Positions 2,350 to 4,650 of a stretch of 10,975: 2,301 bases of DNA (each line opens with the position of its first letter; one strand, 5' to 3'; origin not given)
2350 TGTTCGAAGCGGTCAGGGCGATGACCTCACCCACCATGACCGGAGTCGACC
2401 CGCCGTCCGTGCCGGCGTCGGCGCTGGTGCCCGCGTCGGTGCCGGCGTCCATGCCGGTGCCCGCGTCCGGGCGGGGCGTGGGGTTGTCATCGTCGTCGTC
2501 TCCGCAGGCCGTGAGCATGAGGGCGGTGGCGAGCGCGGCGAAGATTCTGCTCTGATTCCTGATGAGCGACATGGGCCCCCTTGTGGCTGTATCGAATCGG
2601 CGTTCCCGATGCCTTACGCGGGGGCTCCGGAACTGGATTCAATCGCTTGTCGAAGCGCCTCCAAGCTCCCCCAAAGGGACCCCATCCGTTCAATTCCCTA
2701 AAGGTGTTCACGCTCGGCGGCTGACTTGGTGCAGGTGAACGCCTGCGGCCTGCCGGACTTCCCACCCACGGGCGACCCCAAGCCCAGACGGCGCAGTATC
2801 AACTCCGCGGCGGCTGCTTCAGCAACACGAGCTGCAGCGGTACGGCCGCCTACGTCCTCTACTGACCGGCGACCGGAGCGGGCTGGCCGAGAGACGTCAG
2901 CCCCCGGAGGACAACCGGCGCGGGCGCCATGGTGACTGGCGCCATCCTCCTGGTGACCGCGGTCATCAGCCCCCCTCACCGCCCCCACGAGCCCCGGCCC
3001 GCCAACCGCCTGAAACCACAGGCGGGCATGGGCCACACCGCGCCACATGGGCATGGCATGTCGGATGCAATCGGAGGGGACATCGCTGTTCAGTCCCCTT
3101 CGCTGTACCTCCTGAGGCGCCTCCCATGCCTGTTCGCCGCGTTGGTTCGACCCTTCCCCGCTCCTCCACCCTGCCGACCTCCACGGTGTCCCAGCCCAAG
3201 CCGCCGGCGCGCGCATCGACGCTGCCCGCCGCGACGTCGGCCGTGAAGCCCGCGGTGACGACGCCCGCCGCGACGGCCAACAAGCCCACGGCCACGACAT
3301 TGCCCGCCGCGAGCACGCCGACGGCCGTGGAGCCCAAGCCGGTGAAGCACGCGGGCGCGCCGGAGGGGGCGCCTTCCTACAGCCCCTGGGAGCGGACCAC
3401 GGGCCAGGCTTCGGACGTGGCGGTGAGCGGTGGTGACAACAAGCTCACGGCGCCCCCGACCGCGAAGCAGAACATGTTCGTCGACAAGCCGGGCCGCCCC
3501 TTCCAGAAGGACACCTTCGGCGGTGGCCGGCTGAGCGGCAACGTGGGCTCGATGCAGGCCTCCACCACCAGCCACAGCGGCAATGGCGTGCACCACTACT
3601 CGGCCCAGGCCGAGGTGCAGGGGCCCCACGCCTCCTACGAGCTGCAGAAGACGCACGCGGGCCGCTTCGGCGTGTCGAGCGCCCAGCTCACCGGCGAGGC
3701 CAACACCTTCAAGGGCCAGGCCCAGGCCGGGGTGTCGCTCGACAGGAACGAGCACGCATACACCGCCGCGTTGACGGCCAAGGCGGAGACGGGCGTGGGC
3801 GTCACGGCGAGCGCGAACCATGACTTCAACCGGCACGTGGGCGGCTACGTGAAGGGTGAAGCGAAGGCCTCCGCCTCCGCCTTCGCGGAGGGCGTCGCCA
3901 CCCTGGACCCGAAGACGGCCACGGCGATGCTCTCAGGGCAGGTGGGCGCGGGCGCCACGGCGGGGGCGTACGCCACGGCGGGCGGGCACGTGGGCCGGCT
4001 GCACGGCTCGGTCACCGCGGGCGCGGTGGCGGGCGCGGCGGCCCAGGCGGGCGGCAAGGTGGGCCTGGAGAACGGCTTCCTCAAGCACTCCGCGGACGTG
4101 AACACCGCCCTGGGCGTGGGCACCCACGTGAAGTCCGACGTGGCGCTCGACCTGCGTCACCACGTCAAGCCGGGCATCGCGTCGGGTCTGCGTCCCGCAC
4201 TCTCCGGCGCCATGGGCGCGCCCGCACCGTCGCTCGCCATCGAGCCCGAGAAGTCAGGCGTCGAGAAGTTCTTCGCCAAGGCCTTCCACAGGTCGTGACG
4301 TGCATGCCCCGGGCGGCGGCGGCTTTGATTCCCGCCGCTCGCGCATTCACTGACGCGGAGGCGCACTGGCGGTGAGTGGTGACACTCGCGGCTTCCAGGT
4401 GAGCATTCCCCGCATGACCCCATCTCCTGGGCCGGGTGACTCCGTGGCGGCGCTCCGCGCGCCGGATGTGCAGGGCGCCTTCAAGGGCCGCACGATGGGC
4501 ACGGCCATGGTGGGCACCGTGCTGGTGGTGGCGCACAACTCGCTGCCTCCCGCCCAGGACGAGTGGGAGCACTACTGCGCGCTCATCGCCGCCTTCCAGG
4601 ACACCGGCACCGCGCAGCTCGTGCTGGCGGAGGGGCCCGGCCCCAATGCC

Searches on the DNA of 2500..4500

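Call 58: search_rna_families(source=window, start=2500, end=4500, threshold=evalue, max_evalue=1, show_alignments=2)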
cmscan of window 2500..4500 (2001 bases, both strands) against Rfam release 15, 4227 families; matches with E-value up to 1: 1.
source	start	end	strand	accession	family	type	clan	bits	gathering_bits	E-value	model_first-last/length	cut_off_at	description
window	3853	3904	-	RF01529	CC3552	Gene; sRNA;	-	21.8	50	0.85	2-55/106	no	Cauldobacter sRNA CC3552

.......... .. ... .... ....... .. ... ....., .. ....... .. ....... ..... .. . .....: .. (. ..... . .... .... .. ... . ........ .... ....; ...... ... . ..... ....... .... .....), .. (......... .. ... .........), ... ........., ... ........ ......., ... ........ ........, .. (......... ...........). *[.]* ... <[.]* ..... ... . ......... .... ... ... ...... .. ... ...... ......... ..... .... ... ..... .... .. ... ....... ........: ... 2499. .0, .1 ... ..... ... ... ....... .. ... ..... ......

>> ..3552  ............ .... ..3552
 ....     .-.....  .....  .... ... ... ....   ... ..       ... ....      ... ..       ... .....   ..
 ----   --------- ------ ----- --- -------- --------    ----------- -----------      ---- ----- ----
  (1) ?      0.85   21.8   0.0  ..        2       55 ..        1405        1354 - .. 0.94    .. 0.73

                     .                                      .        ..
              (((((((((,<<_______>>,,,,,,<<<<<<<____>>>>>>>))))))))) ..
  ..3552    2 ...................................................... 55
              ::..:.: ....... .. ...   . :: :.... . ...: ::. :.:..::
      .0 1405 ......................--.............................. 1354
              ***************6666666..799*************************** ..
